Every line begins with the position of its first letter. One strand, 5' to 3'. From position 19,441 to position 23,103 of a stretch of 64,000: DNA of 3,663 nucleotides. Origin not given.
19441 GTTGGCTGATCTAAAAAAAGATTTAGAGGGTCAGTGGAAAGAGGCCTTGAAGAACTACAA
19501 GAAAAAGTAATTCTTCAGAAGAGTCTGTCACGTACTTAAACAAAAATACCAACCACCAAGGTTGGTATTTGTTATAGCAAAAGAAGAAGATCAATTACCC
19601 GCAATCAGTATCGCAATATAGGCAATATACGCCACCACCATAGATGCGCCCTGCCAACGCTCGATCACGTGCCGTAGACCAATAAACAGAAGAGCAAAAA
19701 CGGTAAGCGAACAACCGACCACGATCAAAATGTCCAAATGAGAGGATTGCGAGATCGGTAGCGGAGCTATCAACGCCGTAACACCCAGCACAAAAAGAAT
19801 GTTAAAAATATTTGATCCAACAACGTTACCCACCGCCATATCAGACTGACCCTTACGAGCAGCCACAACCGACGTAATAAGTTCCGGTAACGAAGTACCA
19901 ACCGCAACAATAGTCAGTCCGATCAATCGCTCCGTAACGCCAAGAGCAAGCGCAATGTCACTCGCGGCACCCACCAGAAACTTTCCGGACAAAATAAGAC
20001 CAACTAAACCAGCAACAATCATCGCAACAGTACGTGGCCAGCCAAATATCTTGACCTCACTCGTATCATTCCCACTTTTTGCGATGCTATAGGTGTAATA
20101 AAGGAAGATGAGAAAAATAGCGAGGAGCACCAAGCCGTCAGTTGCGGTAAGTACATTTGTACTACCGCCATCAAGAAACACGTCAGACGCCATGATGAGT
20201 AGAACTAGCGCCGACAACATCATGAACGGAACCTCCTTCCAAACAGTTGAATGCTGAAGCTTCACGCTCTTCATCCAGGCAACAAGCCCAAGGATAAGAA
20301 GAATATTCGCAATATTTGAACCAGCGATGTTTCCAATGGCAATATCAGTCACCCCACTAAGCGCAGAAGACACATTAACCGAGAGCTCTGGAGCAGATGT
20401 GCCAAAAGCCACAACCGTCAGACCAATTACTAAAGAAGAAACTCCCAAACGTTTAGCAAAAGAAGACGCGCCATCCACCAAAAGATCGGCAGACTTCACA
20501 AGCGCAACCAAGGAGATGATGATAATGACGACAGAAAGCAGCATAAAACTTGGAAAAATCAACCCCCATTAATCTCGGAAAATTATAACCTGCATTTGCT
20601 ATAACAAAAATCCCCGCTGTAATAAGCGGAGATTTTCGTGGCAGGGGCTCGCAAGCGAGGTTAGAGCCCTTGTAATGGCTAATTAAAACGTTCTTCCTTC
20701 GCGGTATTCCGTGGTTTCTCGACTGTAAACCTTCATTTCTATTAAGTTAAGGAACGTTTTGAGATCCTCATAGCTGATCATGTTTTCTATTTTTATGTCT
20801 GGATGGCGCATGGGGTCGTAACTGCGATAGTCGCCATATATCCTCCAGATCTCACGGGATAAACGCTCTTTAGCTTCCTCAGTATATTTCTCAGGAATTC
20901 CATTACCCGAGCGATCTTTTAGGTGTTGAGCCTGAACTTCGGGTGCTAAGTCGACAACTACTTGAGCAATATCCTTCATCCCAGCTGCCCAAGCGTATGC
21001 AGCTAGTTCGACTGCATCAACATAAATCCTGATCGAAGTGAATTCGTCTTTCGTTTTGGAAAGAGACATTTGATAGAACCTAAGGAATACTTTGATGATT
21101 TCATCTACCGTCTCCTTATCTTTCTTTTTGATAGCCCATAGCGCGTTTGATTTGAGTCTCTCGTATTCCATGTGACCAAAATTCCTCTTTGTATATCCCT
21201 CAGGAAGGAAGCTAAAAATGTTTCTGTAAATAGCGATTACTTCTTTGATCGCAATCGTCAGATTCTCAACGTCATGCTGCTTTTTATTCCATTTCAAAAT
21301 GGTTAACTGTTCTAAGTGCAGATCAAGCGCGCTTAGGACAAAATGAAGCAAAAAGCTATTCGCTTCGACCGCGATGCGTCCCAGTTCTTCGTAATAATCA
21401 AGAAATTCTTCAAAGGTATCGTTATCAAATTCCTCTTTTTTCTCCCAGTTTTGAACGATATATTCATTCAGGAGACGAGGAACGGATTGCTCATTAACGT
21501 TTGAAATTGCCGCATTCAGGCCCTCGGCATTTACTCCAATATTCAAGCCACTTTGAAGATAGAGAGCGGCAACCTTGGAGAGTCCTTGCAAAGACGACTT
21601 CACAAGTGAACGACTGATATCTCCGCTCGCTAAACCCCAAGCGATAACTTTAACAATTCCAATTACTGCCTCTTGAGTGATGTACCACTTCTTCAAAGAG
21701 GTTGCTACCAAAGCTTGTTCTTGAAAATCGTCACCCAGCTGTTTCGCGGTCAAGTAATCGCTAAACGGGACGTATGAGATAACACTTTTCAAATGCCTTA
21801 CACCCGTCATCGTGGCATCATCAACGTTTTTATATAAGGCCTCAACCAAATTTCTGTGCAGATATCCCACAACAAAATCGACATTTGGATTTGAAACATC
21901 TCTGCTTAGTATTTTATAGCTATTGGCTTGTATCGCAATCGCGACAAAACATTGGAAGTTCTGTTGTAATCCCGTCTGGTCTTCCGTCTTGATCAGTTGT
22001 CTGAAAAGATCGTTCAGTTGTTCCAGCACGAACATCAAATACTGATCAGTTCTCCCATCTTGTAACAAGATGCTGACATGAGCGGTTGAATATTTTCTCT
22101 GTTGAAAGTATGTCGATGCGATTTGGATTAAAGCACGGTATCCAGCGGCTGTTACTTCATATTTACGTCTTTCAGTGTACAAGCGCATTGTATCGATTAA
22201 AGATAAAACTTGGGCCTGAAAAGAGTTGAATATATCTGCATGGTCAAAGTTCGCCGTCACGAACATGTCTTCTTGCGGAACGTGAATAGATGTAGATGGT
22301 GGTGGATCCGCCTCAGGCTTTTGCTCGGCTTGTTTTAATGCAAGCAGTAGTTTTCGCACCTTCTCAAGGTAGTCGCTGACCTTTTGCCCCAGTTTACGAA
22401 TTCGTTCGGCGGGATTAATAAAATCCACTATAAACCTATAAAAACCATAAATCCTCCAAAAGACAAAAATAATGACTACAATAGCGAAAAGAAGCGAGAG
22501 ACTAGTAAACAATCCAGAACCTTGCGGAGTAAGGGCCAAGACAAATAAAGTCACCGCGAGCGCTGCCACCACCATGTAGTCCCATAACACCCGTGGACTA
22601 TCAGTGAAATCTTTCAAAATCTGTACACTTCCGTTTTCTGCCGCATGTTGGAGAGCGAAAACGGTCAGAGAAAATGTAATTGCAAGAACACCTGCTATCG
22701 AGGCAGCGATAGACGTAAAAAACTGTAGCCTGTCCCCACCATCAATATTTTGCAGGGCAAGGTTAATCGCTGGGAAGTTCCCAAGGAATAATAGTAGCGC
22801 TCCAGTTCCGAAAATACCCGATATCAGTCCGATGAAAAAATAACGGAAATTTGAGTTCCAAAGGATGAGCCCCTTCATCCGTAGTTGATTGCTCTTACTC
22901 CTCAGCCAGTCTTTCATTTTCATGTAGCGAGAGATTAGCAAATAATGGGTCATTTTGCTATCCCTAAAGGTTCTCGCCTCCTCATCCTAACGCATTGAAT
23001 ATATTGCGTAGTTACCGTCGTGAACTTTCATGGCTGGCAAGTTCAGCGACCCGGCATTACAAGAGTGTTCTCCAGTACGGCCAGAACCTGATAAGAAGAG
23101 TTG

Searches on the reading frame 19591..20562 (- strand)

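Call 23: search_protein_families(library=pfam, proteins=[window:19591-20562:-], max_evalue=0.001)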
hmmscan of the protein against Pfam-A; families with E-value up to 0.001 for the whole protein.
window:19591-20562:- (323 aa): 1 family
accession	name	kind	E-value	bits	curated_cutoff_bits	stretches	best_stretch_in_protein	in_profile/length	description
PF01699.29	Na_Ca_ex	-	1.7e-66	223.3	24.9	2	179-320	3-150/151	Sodium/calcium exchanger protein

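Call 50: search_protein_families(library=pfam, proteins=[L010:11242-12906:+, P0100, P0101, P0098, L020:7107-9416:+, L020:10565-11149:+, L018:10775-14920:+], max_evalue=0.01)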
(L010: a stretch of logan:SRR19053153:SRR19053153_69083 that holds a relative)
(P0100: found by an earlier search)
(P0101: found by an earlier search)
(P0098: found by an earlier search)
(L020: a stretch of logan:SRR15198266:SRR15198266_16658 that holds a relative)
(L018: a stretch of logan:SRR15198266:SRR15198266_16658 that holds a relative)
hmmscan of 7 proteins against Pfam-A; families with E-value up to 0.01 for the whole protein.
L010:11242-12906:+ (554 aa): 3 families
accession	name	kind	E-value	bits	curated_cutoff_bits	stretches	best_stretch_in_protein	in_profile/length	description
PF00239.26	Resolvase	-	1.2e-23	84.2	23.3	1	30-174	2-144/145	Resolvase, N terminal domain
PF07508.19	Recombinase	-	2.8e-10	40.8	21.1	1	197-290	2-99/102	Recombinase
PF13408.12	Zn_ribbon_recom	-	1.5e-09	38.5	25.3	1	303-354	1-49/58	Recombinase zinc beta ribbon domain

P0100 (757 aa): 10 families
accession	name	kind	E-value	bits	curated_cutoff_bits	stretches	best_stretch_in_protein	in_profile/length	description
PF04851.21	ResIII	-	9.3e-20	71.6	22.5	1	1-187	2-163/164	Type III restriction enzyme, res subunit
PF18766.7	SWI2_SNF2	-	2.3e-08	34.4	26.7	1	6-189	1-158/221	SWI2/SNF2 ATPase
PF00270.35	DEAD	-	1.1e-05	25.7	26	1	6-188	3-162/167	DEAD/DEAH box helicase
PF25199.1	nSTAND_NTPase5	-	2.7e-05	24.5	34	1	10-78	24-90/145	Novel STAND NTPase 5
PF24883.2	NPHP3_N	-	4.1e-05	24.3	24.8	1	19-102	13-93/164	Nephrocystin 3, N-terminal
PF00271.37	Helicase_C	-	0.00052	20.7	23.5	1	310-369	52-109/110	Helicase conserved C-terminal domain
PF01637.24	ATPase_2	-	0.00059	20.1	33.2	1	15-171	8-133/225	ATPase domain predominantly from Archaea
PF13191.12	AAA_16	-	0.00078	20.4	32.6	1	22-165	20-146/167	AAA ATPase domain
PF02367.23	TsaE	-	0.0021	18.4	26.6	1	22-127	14-118/128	Threonylcarbamoyl adenosine biosynthesis protein TsaE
PF05729.18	NACHT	-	0.0047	17.2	26.7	0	29-88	2-64/167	NACHT domain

P0101 (618 aa): 2 families
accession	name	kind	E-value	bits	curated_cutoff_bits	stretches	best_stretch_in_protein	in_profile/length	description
PF01555.25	N6_N4_Mtase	-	1.4e-28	100.8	26.7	1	136-455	1-204/221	DNA methylase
PF03602.21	Cons_hypoth95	-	0.0019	18.3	24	0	129-149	106-127/182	Conserved hypothetical protein 95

P0098 (392 aa): 1 family
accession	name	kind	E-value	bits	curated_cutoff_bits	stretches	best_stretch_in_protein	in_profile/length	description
PF24734.1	DUF7685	-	0.0025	18.1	27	1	268-305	2-42/43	Domain of unknown function (DUF7685)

L020:7107-9416:+ (769 aa): 2 families
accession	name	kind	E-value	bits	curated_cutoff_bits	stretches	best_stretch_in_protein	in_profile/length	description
PF09250.16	Prim-Pol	-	3.3e-32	112.6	22.8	1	14-165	1-158/158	Bifunctional DNA primase/polymerase, N-terminal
PF08708.16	PriCT_1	-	3e-05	24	21.1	1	183-244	6-64/67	Primase C terminal 1 (PriCT-1)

L020:10565-11149:+ (194 aa): 0 families

L018:10775-14920:+ (1381 aa): 8 families
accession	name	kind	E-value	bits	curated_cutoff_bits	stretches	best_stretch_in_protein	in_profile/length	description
PF00004.35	AAA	-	0.00012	22.9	21.2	1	70-157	2-105/131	ATPase family associated with various cellular activities (AAA)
PF24883.2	NPHP3_N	-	0.00013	22.7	24.8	0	115-162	118-164/164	Nephrocystin 3, N-terminal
PF13646.12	HEAT_2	-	0.0015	19.2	27.7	0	515-562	4-50/88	HEAT repeats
PF13479.12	AAA_24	-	0.0015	18.9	27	1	67-167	3-107/195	AAA domain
PF05729.18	NACHT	-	0.0018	18.5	26.7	0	70-86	4-20/167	NACHT domain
PF13401.12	AAA_22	-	0.0029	18.4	27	0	70-100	9-39/130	AAA domain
PF15119.11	APOC4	-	0.0036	18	27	0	802-826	44-68/94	Apolipoprotein C4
PF01637.24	ATPase_2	-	0.0045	17.2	33.2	0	69-156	23-113/225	ATPase domain predominantly from Archaea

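Call 51: search_protein_families(library=padloc, proteins=[P0100, P0101, L018:10775-14920:+, P0098, L010:638-2836:-, L010:2971-4692:-], max_evalue=0.001)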
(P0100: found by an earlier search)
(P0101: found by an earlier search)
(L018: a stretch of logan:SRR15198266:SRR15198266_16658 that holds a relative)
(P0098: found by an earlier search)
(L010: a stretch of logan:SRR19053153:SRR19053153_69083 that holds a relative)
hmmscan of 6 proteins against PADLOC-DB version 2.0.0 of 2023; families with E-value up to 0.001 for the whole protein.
P0100 (757 aa): 6 families
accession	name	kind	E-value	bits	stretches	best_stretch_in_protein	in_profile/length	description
PDLC03653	REase_III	-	1.2e-18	64.7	1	151-388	262-488/883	Type III restriction enzyme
PDLC03650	REase_III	-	3e-17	60.3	1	151-387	227-439/898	Type III restriction enzyme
PDLC03652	REase_III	-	2.8e-15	53.4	1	2-391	2-412/809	Type III restriction enzyme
PDLC01710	Cas3a1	-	7e-07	26.1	1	4-57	199-249/745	Cas3_1_CAS-I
PDLC03648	REase_III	-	1.5e-05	21.3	0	149-380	133-365/871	Type III restriction enzyme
PDLC01758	Cas3b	-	0.00022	17.8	1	18-96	285-363/797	-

P0101 (618 aa): 31 families (the best 25 are shown)
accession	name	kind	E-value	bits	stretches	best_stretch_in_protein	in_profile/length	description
PDLC03642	MTase_III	-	6.5e-85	283.8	2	59-302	32-269/528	Type III methyltransferase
PDLC03634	MTase_III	-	9e-83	277.2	2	167-484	170-460/621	Type III methyltransferase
PDLC03644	MTase_III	-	1.3e-73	246.6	1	79-500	6-409/542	Type III methyltransferase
PDLC03645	MTase_III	-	1.3e-69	233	2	100-347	126-373/709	Type III methyltransferase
PDLC03641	MTase_III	-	7e-67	224.4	2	164-488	178-466/657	Type III methyltransferase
PDLC03639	MTase_III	-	5.7e-65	217.8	2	60-296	33-269/639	Type III methyltransferase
PDLC03640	MTase_III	-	2.7e-60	202.5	1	107-492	37-453/654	Type III methyltransferase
PDLC03636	MTase_III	-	1.8e-52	176.9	1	108-500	37-422/575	Type III methyltransferase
PDLC03646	MTase_III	-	1.2e-46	157.1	1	113-486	471-840/1057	Type III methyltransferase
PDLC03635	MTase_III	-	2.3e-46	156.8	1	106-500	211-588/708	Type III methyltransferase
PDLC03637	MTase_III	-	3e-41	139.7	2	65-279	75-296/513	Type III methyltransferase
PDLC03638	MTase_III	-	2.2e-30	103.7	1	115-453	382-656/816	Type III methyltransferase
PDLC03278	MTase_II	-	8.5e-30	102.4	2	124-249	9-123/390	Type II methyltransferase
PDLC03354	MTase_II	-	8.7e-27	92.2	2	94-278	46-241/425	Type II methyltransferase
PDLC03643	MTase_III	-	1.7e-21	74.9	2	174-278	1-103/465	Type III methyltransferase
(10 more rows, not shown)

L018:10775-14920:+ (1381 aa): 1 family
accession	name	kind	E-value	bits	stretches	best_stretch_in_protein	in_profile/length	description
PDLC04140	mad8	-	0.00011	19.8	1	61-212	22-129/314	mads_8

P0098 (392 aa): 0 families

L010:638-2836:- (732 aa): 3 families
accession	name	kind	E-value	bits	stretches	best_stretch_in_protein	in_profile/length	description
PDLC03653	REase_III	-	8.9e-15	51.9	1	109-347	261-488/883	Type III restriction enzyme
PDLC03652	REase_III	-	2.9e-13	46.7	1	90-330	132-390/809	Type III restriction enzyme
PDLC03650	REase_III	-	3.9e-07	26.9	1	110-331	227-424/898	Type III restriction enzyme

L010:2971-4692:- (573 aa): 34 families (the best 25 are shown)
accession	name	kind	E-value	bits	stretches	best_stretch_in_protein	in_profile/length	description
PDLC03642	MTase_III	-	1.5e-88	295.7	2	22-244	33-255/528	Type III methyltransferase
PDLC03634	MTase_III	-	5.9e-81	271.2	2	124-428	169-458/621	Type III methyltransferase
PDLC03644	MTase_III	-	3.8e-80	268.2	1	45-455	12-421/542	Type III methyltransferase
PDLC03641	MTase_III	-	8.3e-71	237.4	2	120-430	176-462/657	Type III methyltransferase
PDLC03639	MTase_III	-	2.7e-70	235.4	2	19-259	34-269/639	Type III methyltransferase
PDLC03640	MTase_III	-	8.6e-57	190.9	1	71-467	43-482/654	Type III methyltransferase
PDLC03645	MTase_III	-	1.1e-52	177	2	74-260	142-324/709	Type III methyltransferase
PDLC03636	MTase_III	-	4.9e-49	165.6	1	58-436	28-413/575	Type III methyltransferase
PDLC03635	MTase_III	-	7.5e-45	151.8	1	66-469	213-614/708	Type III methyltransferase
PDLC03646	MTase_III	-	6.1e-44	148.1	1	68-445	468-853/1057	Type III methyltransferase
PDLC03637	MTase_III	-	8.9e-44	148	1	28-422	80-461/513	Type III methyltransferase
PDLC03638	MTase_III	-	3.1e-32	109.8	1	69-439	378-688/816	Type III methyltransferase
PDLC03278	MTase_II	-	2.2e-28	97.8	2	82-210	9-126/390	Type II methyltransferase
PDLC03354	MTase_II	-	1.3e-24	85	2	59-211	47-212/425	Type II methyltransferase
PDLC03643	MTase_III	-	6.3e-23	79.6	1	132-416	1-268/465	Type III methyltransferase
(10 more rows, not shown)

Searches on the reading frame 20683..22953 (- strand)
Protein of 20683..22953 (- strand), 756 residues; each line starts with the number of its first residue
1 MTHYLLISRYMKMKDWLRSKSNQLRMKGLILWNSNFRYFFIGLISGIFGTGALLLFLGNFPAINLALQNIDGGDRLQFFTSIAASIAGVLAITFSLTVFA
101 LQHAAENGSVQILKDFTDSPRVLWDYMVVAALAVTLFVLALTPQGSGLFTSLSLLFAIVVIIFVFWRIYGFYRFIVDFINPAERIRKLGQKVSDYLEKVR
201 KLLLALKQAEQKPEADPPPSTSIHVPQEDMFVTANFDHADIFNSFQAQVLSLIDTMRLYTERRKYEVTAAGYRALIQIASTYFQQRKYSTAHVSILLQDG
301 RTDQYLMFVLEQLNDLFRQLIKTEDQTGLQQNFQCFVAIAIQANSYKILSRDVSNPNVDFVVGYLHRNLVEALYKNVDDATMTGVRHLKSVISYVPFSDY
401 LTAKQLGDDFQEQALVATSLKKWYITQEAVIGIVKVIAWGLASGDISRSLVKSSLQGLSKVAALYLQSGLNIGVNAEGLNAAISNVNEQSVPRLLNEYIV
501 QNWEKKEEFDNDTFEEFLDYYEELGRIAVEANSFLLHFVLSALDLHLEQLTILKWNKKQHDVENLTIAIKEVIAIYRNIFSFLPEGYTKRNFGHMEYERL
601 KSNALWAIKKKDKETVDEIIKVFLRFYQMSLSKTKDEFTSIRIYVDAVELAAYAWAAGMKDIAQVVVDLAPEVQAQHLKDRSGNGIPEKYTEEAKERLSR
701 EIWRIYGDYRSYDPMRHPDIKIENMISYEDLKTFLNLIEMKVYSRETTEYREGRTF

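Call 23: search_protein_families(library=pfam, proteins=[window:20683-22953:-], max_evalue=0.001)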
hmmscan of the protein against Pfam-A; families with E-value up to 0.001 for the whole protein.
window:20683-22953:- (756 aa): 1 family
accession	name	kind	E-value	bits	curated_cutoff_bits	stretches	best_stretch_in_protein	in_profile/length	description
PF10011.15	DUF2254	-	6.8e-09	35.4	28.8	1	77-226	47-198/368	Predicted membrane protein (DUF2254)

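Call 50: search_protein_families(library=pfam, proteins=[L010:11242-12906:+, P0076, P0100, P0101, P0098, L020:7107-9416:+, L020:10565-11149:+, L018:10775-14920:+], max_evalue=0.01)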
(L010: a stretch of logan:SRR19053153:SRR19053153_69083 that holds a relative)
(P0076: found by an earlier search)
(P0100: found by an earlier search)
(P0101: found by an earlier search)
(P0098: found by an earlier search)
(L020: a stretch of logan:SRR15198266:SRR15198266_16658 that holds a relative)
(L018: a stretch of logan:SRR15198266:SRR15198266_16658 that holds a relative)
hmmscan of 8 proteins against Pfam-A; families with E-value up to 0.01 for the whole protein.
L010:11242-12906:+ (554 aa): 3 families
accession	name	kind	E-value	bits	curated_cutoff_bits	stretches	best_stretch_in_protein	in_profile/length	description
PF00239.26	Resolvase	-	1.2e-23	84.2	23.3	1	30-174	2-144/145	Resolvase, N terminal domain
PF07508.19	Recombinase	-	2.8e-10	40.8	21.1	1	197-290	2-99/102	Recombinase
PF13408.12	Zn_ribbon_recom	-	1.5e-09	38.5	25.3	1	303-354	1-49/58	Recombinase zinc beta ribbon domain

P0076 (493 aa): 3 families
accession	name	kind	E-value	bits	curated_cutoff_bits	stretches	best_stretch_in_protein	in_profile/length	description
PF13482.12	RNase_H_2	-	2.5e-22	80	22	1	322-483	14-164/165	RNase_H superfamily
PF01930.23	Cas_Cas4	-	0.00035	21.1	22.7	1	122-213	67-158/160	Domain of unknown function DUF83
PF11074.14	DUF2779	-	0.0029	18.3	23.3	0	341-415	42-117/126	Domain of unknown function(DUF2779)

P0100 (757 aa): 10 families
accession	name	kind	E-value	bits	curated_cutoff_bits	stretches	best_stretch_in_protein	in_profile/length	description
PF04851.21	ResIII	-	9.3e-20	71.6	22.5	1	1-187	2-163/164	Type III restriction enzyme, res subunit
PF18766.7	SWI2_SNF2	-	2.3e-08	34.4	26.7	1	6-189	1-158/221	SWI2/SNF2 ATPase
PF00270.35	DEAD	-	1.1e-05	25.7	26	1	6-188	3-162/167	DEAD/DEAH box helicase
PF25199.1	nSTAND_NTPase5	-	2.7e-05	24.5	34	1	10-78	24-90/145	Novel STAND NTPase 5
PF24883.2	NPHP3_N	-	4.1e-05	24.3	24.8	1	19-102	13-93/164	Nephrocystin 3, N-terminal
PF00271.37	Helicase_C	-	0.00052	20.7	23.5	1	310-369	52-109/110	Helicase conserved C-terminal domain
PF01637.24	ATPase_2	-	0.00059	20.1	33.2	1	15-171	8-133/225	ATPase domain predominantly from Archaea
PF13191.12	AAA_16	-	0.00078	20.4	32.6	1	22-165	20-146/167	AAA ATPase domain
PF02367.23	TsaE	-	0.0021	18.4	26.6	1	22-127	14-118/128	Threonylcarbamoyl adenosine biosynthesis protein TsaE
PF05729.18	NACHT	-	0.0047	17.2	26.7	0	29-88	2-64/167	NACHT domain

P0101 (618 aa): 2 families
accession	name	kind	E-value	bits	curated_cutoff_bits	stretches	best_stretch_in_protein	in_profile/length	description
PF01555.25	N6_N4_Mtase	-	1.4e-28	100.8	26.7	1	136-455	1-204/221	DNA methylase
PF03602.21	Cons_hypoth95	-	0.0019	18.3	24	0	129-149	106-127/182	Conserved hypothetical protein 95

P0098 (392 aa): 1 family
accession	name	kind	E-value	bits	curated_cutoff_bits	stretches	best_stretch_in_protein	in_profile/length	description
PF24734.1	DUF7685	-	0.0025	18.1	27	1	268-305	2-42/43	Domain of unknown function (DUF7685)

L020:7107-9416:+ (769 aa): 2 families
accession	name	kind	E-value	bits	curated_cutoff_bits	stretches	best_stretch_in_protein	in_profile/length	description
PF09250.16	Prim-Pol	-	3.3e-32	112.6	22.8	1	14-165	1-158/158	Bifunctional DNA primase/polymerase, N-terminal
PF08708.16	PriCT_1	-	3e-05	24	21.1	1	183-244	6-64/67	Primase C terminal 1 (PriCT-1)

L020:10565-11149:+ (194 aa): 0 families

L018:10775-14920:+ (1381 aa): 8 families
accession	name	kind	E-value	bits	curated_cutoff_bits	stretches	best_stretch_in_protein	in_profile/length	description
PF00004.35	AAA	-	0.00012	22.9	21.2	1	70-157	2-105/131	ATPase family associated with various cellular activities (AAA)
PF24883.2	NPHP3_N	-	0.00013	22.7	24.8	0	115-162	118-164/164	Nephrocystin 3, N-terminal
PF13646.12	HEAT_2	-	0.0015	19.2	27.7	0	515-562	4-50/88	HEAT repeats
PF13479.12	AAA_24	-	0.0015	18.9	27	1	67-167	3-107/195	AAA domain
PF05729.18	NACHT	-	0.0018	18.5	26.7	0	70-86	4-20/167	NACHT domain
PF13401.12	AAA_22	-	0.0029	18.4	27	0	70-100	9-39/130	AAA domain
PF15119.11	APOC4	-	0.0036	18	27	0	802-826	44-68/94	Apolipoprotein C4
PF01637.24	ATPase_2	-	0.0045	17.2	33.2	0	69-156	23-113/225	ATPase domain predominantly from Archaea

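Call 51: search_protein_families(library=padloc, proteins=[P0076, P0100, P0101, L018:10775-14920:+, window:20683-22953:-, P0098, L010:638-2836:-, L010:2971-4692:-], max_evalue=0.001)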
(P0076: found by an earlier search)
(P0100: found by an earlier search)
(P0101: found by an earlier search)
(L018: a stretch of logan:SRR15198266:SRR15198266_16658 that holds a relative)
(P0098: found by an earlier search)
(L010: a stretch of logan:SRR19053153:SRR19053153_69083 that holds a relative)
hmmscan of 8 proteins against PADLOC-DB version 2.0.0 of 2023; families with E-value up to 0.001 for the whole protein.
P0076 (493 aa): 6 families
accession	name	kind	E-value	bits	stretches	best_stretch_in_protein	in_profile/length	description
PDLC01447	Cas4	-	6.9e-11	40.9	1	7-216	6-160/161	"CAS-I,CAS-II,CAS-III,CAS-IV,CAS-V,CAS-VI; acquisition_associated"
PDLC00943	Cas4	-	1.5e-09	36.1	1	13-214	8-179/180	CRISPR-associated protein Cas4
PDLC01250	Cas4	-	1.9e-09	36.1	1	7-214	2-168/168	"CAS-I,CAS-II,CAS-III,CAS-IV,CAS-V,CAS-VI; acquisition_associated"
PDLC01611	Cas4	-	2.9e-06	25.6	1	91-214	47-157/158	"CAS-I,CAS-II,CAS-III,CAS-IV,CAS-V,CAS-VI; acquisition_associated"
PDLC00944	Cas4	-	8.4e-06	24.1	1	90-214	58-177/177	Cas4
PDLC01771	Cas4b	-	0.00081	17.6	0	125-215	70-160/162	-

P0100 (757 aa): 6 families
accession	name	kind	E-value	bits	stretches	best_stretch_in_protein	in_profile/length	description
PDLC03653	REase_III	-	1.2e-18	64.7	1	151-388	262-488/883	Type III restriction enzyme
PDLC03650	REase_III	-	3e-17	60.3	1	151-387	227-439/898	Type III restriction enzyme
PDLC03652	REase_III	-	2.8e-15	53.4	1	2-391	2-412/809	Type III restriction enzyme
PDLC01710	Cas3a1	-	7e-07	26.1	1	4-57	199-249/745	Cas3_1_CAS-I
PDLC03648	REase_III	-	1.5e-05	21.3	0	149-380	133-365/871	Type III restriction enzyme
PDLC01758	Cas3b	-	0.00022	17.8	1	18-96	285-363/797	-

P0101 (618 aa): 31 families (the best 25 are shown)
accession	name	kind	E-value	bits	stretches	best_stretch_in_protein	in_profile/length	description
PDLC03642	MTase_III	-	6.5e-85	283.8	2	59-302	32-269/528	Type III methyltransferase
PDLC03634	MTase_III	-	9e-83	277.2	2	167-484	170-460/621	Type III methyltransferase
PDLC03644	MTase_III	-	1.3e-73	246.6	1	79-500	6-409/542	Type III methyltransferase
PDLC03645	MTase_III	-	1.3e-69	233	2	100-347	126-373/709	Type III methyltransferase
PDLC03641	MTase_III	-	7e-67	224.4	2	164-488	178-466/657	Type III methyltransferase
PDLC03639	MTase_III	-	5.7e-65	217.8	2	60-296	33-269/639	Type III methyltransferase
PDLC03640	MTase_III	-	2.7e-60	202.5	1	107-492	37-453/654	Type III methyltransferase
PDLC03636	MTase_III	-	1.8e-52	176.9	1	108-500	37-422/575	Type III methyltransferase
PDLC03646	MTase_III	-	1.2e-46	157.1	1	113-486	471-840/1057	Type III methyltransferase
PDLC03635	MTase_III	-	2.3e-46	156.8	1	106-500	211-588/708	Type III methyltransferase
PDLC03637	MTase_III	-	3e-41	139.7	2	65-279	75-296/513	Type III methyltransferase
PDLC03638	MTase_III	-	2.2e-30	103.7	1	115-453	382-656/816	Type III methyltransferase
PDLC03278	MTase_II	-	8.5e-30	102.4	2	124-249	9-123/390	Type II methyltransferase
PDLC03354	MTase_II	-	8.7e-27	92.2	2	94-278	46-241/425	Type II methyltransferase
PDLC03643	MTase_III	-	1.7e-21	74.9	2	174-278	1-103/465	Type III methyltransferase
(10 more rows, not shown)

L018:10775-14920:+ (1381 aa): 1 family
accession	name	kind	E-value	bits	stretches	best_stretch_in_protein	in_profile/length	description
PDLC04140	mad8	-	0.00011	19.8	1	61-212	22-129/314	mads_8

window:20683-22953:- (756 aa): 0 families

P0098 (392 aa): 0 families

L010:638-2836:- (732 aa): 3 families
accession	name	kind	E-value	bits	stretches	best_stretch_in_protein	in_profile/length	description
PDLC03653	REase_III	-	8.9e-15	51.9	1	109-347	261-488/883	Type III restriction enzyme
PDLC03652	REase_III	-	2.9e-13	46.7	1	90-330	132-390/809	Type III restriction enzyme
PDLC03650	REase_III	-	3.9e-07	26.9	1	110-331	227-424/898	Type III restriction enzyme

L010:2971-4692:- (573 aa): 34 families (the best 25 are shown)
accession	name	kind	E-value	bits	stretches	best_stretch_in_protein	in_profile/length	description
PDLC03642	MTase_III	-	1.5e-88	295.7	2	22-244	33-255/528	Type III methyltransferase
PDLC03634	MTase_III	-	5.9e-81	271.2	2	124-428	169-458/621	Type III methyltransferase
PDLC03644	MTase_III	-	3.8e-80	268.2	1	45-455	12-421/542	Type III methyltransferase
PDLC03641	MTase_III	-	8.3e-71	237.4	2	120-430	176-462/657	Type III methyltransferase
PDLC03639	MTase_III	-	2.7e-70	235.4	2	19-259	34-269/639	Type III methyltransferase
PDLC03640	MTase_III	-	8.6e-57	190.9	1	71-467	43-482/654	Type III methyltransferase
PDLC03645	MTase_III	-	1.1e-52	177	2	74-260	142-324/709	Type III methyltransferase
PDLC03636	MTase_III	-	4.9e-49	165.6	1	58-436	28-413/575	Type III methyltransferase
PDLC03635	MTase_III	-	7.5e-45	151.8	1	66-469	213-614/708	Type III methyltransferase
PDLC03646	MTase_III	-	6.1e-44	148.1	1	68-445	468-853/1057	Type III methyltransferase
PDLC03637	MTase_III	-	8.9e-44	148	1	28-422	80-461/513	Type III methyltransferase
PDLC03638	MTase_III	-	3.1e-32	109.8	1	69-439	378-688/816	Type III methyltransferase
PDLC03278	MTase_II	-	2.2e-28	97.8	2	82-210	9-126/390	Type II methyltransferase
PDLC03354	MTase_II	-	1.3e-24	85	2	59-211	47-212/425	Type II methyltransferase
PDLC03643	MTase_III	-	6.3e-23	79.6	1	132-416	1-268/465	Type III methyltransferase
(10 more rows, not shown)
